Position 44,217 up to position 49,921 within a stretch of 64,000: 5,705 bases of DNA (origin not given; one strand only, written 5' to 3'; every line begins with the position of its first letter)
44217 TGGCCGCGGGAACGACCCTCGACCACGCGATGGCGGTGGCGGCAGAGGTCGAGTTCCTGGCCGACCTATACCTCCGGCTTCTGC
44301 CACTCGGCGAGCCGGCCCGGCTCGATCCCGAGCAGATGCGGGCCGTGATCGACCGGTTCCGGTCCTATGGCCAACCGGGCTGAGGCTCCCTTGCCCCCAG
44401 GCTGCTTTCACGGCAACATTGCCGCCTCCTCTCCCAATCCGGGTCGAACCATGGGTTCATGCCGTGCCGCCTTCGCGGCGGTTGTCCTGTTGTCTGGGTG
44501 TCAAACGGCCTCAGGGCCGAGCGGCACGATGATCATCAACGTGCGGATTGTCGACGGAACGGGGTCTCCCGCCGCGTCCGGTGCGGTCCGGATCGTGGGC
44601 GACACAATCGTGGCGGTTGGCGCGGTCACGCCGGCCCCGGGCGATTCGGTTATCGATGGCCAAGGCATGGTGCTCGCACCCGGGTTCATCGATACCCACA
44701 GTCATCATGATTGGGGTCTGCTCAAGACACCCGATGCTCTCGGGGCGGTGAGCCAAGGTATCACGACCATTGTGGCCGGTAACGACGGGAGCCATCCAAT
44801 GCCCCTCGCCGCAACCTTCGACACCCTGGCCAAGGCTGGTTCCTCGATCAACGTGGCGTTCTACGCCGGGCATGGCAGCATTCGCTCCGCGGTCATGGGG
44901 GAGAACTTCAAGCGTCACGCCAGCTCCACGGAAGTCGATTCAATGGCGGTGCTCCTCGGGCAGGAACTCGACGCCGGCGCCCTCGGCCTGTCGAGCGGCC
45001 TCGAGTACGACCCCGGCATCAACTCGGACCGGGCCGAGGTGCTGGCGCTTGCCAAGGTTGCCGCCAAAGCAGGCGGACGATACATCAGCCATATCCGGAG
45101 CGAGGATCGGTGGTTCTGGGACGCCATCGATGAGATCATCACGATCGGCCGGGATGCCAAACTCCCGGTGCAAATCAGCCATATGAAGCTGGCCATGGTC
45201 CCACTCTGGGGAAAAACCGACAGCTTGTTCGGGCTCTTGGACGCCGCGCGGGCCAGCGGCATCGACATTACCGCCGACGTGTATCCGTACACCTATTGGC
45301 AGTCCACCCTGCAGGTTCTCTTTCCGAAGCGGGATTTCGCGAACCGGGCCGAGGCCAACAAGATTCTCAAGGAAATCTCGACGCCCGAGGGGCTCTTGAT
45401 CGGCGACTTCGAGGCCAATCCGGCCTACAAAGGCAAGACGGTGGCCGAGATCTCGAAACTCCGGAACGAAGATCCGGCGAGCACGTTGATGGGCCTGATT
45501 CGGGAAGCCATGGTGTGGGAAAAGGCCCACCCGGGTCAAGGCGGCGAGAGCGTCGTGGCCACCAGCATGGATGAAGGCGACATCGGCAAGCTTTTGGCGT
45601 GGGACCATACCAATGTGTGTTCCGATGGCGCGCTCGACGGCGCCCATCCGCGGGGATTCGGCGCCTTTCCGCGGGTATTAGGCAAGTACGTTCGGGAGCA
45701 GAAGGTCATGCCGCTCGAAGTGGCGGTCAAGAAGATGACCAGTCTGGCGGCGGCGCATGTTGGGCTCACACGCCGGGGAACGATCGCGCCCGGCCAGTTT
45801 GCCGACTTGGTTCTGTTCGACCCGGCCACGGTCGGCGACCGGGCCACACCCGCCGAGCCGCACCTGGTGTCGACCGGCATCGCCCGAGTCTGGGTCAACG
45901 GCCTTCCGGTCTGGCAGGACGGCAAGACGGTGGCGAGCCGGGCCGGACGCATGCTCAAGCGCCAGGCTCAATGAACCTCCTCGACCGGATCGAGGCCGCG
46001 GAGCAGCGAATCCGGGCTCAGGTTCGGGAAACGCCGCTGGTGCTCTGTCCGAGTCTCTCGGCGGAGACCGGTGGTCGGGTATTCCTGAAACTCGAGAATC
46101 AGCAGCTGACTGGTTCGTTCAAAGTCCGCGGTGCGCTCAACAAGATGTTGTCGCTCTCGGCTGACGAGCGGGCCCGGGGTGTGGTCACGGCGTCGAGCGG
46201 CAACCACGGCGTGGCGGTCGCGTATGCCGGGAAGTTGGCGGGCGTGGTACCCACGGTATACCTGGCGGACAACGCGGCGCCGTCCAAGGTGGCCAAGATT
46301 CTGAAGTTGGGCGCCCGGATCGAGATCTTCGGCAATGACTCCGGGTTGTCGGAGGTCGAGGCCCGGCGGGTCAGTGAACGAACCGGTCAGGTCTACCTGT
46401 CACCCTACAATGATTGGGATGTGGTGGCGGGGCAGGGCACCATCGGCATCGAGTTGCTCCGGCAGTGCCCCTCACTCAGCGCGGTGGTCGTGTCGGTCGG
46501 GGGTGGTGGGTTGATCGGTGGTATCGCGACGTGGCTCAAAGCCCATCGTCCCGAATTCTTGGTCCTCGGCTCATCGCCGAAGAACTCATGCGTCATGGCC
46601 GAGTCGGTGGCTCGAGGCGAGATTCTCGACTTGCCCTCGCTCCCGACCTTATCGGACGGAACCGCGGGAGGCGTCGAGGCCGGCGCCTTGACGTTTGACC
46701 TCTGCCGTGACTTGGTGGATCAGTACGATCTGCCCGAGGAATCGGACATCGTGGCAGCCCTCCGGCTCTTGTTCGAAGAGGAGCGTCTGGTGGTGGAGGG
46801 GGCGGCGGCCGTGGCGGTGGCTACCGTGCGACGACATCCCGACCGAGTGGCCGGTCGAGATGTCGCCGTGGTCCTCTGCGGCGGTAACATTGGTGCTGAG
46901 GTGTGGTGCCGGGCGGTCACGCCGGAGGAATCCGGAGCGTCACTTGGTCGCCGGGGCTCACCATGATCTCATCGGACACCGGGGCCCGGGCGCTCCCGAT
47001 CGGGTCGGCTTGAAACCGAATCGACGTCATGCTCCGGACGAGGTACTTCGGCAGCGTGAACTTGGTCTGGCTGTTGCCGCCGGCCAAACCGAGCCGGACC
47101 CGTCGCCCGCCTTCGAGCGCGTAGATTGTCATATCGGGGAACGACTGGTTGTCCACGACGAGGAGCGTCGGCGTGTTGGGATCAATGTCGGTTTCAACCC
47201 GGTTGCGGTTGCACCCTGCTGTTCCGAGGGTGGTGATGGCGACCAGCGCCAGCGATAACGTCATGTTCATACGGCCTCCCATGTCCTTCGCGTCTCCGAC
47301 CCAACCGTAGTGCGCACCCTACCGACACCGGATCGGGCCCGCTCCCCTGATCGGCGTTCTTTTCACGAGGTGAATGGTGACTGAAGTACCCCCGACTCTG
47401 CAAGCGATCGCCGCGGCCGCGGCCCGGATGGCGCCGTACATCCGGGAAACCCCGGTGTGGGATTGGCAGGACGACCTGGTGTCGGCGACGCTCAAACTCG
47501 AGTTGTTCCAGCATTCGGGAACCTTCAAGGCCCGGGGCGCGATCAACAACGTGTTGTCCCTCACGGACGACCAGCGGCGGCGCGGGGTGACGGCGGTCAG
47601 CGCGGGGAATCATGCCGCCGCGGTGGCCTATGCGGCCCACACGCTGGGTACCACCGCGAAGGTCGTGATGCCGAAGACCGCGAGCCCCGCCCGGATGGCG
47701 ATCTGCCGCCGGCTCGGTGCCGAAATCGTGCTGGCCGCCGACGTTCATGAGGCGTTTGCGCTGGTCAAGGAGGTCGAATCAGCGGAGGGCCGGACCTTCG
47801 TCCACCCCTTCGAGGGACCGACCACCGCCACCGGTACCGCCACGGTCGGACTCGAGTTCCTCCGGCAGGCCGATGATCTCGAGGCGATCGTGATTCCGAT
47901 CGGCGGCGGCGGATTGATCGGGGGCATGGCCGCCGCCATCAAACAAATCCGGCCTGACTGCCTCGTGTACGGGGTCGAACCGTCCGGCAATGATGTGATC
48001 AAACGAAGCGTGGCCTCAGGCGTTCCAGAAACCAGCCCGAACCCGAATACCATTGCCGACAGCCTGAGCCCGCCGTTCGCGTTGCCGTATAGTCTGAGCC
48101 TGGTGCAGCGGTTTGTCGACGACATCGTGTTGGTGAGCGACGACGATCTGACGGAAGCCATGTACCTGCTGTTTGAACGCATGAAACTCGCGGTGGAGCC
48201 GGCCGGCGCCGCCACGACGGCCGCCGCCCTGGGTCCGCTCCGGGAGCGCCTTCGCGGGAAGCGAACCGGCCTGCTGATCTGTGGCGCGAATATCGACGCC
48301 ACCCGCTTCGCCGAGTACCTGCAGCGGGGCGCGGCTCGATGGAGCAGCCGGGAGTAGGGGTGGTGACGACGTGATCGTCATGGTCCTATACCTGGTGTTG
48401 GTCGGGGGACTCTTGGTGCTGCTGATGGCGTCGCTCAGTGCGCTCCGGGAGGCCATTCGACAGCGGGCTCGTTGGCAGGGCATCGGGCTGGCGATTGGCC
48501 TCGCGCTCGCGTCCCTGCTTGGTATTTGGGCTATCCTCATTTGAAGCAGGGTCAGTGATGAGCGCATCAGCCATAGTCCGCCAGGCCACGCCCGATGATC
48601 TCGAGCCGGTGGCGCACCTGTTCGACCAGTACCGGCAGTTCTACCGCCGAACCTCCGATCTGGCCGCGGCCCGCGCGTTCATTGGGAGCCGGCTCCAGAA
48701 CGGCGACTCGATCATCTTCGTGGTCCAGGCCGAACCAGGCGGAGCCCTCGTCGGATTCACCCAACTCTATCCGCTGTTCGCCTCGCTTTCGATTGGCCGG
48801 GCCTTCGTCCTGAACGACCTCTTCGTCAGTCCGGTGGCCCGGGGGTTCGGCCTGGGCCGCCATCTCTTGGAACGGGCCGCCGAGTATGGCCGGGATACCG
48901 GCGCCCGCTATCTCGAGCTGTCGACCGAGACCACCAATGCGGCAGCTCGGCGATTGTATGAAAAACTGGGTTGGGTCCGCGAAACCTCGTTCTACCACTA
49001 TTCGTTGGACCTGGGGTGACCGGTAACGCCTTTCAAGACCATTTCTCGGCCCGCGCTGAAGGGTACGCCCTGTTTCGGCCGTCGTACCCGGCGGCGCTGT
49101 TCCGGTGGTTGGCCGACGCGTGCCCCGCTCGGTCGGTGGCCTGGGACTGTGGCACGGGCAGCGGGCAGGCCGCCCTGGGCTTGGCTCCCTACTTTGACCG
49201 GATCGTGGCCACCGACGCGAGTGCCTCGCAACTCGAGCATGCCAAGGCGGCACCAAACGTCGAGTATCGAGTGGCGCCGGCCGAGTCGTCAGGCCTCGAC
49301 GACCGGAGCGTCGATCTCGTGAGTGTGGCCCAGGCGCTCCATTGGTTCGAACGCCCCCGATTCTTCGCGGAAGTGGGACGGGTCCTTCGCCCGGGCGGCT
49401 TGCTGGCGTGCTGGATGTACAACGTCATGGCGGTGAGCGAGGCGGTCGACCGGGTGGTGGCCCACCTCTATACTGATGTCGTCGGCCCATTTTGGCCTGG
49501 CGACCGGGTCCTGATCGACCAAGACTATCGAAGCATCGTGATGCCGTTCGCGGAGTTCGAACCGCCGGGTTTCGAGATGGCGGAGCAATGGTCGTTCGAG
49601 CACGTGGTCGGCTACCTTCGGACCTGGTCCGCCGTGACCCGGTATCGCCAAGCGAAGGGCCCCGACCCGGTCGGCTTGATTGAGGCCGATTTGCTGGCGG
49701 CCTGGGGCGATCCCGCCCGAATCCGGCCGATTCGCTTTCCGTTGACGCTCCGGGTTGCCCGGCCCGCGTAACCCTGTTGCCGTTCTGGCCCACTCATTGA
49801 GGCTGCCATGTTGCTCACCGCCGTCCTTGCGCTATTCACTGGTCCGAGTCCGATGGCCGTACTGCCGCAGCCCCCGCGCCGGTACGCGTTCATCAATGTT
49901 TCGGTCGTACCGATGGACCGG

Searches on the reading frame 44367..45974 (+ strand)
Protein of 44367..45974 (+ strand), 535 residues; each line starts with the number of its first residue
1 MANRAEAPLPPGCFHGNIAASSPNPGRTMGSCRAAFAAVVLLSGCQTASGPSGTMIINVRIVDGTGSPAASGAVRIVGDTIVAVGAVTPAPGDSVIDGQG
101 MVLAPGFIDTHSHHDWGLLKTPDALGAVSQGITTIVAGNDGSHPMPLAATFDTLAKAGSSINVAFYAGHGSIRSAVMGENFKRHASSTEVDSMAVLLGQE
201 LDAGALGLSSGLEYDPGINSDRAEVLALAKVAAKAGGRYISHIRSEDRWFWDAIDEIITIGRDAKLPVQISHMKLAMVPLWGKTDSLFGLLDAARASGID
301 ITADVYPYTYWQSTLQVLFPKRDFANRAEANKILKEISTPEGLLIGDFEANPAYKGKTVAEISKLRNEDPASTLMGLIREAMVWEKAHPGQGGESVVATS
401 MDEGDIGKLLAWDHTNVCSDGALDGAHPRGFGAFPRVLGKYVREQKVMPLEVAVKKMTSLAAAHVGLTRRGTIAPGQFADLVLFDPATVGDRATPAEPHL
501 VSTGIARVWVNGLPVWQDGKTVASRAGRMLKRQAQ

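Call 43: search_protein_families(library=pfam, proteins=[window:44367-45974:+], max_evalue=0.001)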
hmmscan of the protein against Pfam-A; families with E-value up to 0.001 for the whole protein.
window:44367-45974:+ (535 aa): 2 families
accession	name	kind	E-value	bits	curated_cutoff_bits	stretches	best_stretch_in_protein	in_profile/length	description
PF07969.17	Amidohydro_3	-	3.9e-23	83.1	29.7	2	431-515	387-471/472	Amidohydrolase family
PF01979.26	Amidohydro_1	-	2.4e-10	40.6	25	1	440-512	275-342/345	Amidohydrolase family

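Call 77: find_homologous_proteins(query=window:44367-45974:+, max_evalue=1e-20)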
Query window:44367-45974:+ (535 aa): 7601 proteins with E <= 1e-20 among 8000 candidates; the best 120 are listed.
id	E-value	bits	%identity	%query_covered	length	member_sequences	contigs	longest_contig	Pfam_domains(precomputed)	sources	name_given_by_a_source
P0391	0.0e+0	1102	97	95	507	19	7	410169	PF07969.18,PF01979.27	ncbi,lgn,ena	-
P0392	0.0e+0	1044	89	99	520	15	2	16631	PF07969.18,PF01979.27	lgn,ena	-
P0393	5.9e-298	1007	89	93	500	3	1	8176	PF07969.18,PF01979.27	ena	-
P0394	2.3e-294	995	88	95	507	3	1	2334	PF07969.18,PF01979.27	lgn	-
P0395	3.1e-290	981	86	92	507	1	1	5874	PF07969.18,PF01979.27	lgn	-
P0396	1.4e-266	903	81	92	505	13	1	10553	PF07969.18,PF01979.27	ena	-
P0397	6.1e-262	888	79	91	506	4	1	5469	PF07969.18,PF01979.27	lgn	-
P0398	2.6e-261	886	77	93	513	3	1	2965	PF07969.18,PF01979.27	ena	-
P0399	1.7e-260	883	78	93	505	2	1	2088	PF07969.18,PF01979.27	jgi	jgi:N-acyl-D-amino-acid deacylase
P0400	3.3e-259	879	79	93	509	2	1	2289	PF07969.18,PF01979.27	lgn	-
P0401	1.8e-253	860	78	91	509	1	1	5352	PF07969.18,PF01979.27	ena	-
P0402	2.7e-253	859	75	94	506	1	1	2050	PF07969.18,PF01979.27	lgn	-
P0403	3.4e-253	859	78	91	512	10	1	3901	PF07969.18,PF01979.27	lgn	-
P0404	4.0e-253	859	78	91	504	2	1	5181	PF07969.18,PF01979.27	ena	-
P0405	5.3e-253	859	77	93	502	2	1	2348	PF07969.18,PF01979.27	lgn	-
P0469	2.2e-227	774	70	91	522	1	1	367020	PF07969.18,PF01979.27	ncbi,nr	ncbi:MAG: amidohydrolase family protein [Gemmatimonadaceae bacterium]|nr:amidohydrolase family prote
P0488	1.0e-222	759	64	100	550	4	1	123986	PF07969.18,PF01979.27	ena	-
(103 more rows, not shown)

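Call 78: find_encoding_contigs(protein=P0469, flank=5000, max_places=1)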
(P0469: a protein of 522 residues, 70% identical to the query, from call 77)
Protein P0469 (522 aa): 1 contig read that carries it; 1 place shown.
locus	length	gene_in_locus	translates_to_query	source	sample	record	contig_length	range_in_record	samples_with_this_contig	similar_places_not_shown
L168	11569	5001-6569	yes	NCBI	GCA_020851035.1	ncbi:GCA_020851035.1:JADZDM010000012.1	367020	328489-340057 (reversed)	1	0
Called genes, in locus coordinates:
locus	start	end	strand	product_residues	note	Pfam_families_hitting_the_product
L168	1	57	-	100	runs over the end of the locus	-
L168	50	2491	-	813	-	PF01588:tRNA_bind, PF03483:B3_4, PF03484:B5, PF17759:tRNA_synthFbeta, PF03147:FDX-ACB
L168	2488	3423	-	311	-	PF02912:Phe_tRNA-synt_N, PF01409:tRNA-synt_2d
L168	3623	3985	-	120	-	PF00453:Ribosomal_L20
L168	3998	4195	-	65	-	PF01632:Ribosomal_L35p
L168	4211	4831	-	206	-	PF05198:IF3_N, PF00707:IF3_C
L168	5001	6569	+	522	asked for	PF07969:Amidohydro_3, PF01979:Amidohydro_1 (faint), PF07969:Amidohydro_3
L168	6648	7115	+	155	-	-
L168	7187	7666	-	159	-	PF00210:Ferritin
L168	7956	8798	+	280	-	PF03630:Fumble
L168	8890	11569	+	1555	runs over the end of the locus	PF00501:AMP-binding, PF13193:AMP-binding_C, PF00550:PP-binding, PF00109:ketoacyl-synt, PF02801:Ketoacyl-synt_C, PF16197:KAsynt_C_assoc, PF22336:RhiE-like_linker, PF22621:CurL-like_PKS_C, +1 more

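Call 79: find_encoding_contigs(protein=P0488, flank=5000, max_places=1)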
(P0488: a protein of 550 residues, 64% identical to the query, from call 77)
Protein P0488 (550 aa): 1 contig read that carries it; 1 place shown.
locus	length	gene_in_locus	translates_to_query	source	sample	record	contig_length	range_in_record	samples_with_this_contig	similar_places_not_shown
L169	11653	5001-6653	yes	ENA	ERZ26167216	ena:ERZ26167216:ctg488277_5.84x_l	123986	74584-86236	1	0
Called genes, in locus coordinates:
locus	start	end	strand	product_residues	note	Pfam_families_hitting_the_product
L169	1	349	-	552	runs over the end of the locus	PF01979:Amidohydro_1 (weak), PF07969:Amidohydro_3, PF01979:Amidohydro_1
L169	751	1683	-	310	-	PF01548:DEDD_Tnp_IS110, PF02371:Transposase_20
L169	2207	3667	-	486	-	PF00884:Sulfatase, PF01663:Phosphodiest, PF14707:Sulfatase_C (faint)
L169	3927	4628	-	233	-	PF13489:Methyltransf_23, PF08242:Methyltransf_12 (weak)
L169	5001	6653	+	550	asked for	PF07969:Amidohydro_3, PF01979:Amidohydro_1 (weak)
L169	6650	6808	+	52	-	-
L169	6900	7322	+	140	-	PF26549:Tricorn_N, PF07676:PD40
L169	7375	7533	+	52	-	-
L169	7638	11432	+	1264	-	PF07676:PD40 (faint), PF26549:Tricorn_N, PF01979:Amidohydro_1, PF07969:Amidohydro_3 (weak), PF00144:Beta-lactamase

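Call 80: find_encoding_contigs(protein=P0391, flank=5000, max_places=1)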
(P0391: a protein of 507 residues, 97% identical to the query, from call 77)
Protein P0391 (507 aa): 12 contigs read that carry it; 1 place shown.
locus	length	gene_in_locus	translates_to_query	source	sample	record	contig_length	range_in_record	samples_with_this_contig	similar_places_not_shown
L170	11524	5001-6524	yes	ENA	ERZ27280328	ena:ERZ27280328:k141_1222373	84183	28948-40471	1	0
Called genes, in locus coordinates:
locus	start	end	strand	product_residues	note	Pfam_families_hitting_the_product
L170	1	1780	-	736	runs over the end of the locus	PF08840:BAAT_C (faint), PF00326:Peptidase_S9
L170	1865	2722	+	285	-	PF01048:PNP_UDP_1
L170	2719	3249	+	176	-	PF00156:Pribosyltran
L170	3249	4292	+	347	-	PF01008:IF-2B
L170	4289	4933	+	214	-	PF00596:Aldolase_II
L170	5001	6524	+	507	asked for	PF07969:Amidohydro_3, PF01979:Amidohydro_1 (weak)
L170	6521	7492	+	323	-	PF00291:PALP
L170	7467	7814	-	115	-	-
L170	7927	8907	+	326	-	PF00291:PALP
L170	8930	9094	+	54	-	-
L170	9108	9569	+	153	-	PF13302:Acetyltransf_3, PF00583:Acetyltransf_1, PF13673:Acetyltransf_10, PF13508:Acetyltransf_7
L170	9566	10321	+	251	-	PF08241:Methyltransf_11, PF08242:Methyltransf_12, PF13649:Methyltransf_25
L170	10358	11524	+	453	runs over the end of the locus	PF01979:Amidohydro_1, PF07969:Amidohydro_3 (weak)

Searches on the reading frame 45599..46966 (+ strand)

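Call 43: search_protein_families(library=pfam, proteins=[window:45599-46966:+], max_evalue=0.001)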
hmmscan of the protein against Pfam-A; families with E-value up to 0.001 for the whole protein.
window:45599-46966:+ (455 aa): 1 family
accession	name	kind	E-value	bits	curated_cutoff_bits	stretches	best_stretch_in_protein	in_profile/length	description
PF00291.31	PALP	-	2.2e-72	244.3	35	1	140-428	3-295/295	Pyridoxal-phosphate dependent enzyme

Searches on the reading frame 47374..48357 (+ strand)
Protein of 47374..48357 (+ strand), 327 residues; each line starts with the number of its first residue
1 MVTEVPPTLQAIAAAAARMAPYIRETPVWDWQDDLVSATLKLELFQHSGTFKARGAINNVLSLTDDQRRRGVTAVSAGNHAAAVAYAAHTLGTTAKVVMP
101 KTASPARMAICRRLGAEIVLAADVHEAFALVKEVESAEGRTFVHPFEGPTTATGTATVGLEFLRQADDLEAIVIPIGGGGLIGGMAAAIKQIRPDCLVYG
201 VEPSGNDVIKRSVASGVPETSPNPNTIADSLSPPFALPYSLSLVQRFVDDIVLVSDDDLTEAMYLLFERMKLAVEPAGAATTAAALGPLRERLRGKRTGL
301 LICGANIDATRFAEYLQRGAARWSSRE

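Call 43: search_protein_families(library=pfam, proteins=[window:47374-48357:+], max_evalue=0.001)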
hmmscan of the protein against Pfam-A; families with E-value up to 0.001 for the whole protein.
window:47374-48357:+ (327 aa): 1 family
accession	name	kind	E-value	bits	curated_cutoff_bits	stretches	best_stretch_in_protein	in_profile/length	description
PF00291.31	PALP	-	4.3e-68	230.2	35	1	22-304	4-295/295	Pyridoxal-phosphate dependent enzyme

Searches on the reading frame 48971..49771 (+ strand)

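Call 43: search_protein_families(library=pfam, proteins=[window:48971-49771:+], max_evalue=0.001)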
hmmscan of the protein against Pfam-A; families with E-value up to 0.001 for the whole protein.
window:48971-49771:+ (266 aa): 5 families
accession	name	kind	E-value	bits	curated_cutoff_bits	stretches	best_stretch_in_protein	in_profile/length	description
PF08241.18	Methyltransf_11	-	2.6e-18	66.9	21.2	1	59-147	2-95/95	Methyltransferase domain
PF13649.12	Methyltransf_25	-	1.1e-14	55.3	27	1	59-143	3-97/97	Methyltransferase domain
PF08242.18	Methyltransf_12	-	4.2e-09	37.5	30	1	59-145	2-98/98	Methyltransferase domain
PF13847.12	Methyltransf_31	-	0.00013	22.2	27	1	58-151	8-113/145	Methyltransferase domain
PF13489.12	Methyltransf_23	-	0.00026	21.2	27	1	36-153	5-122/164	Methyltransferase domain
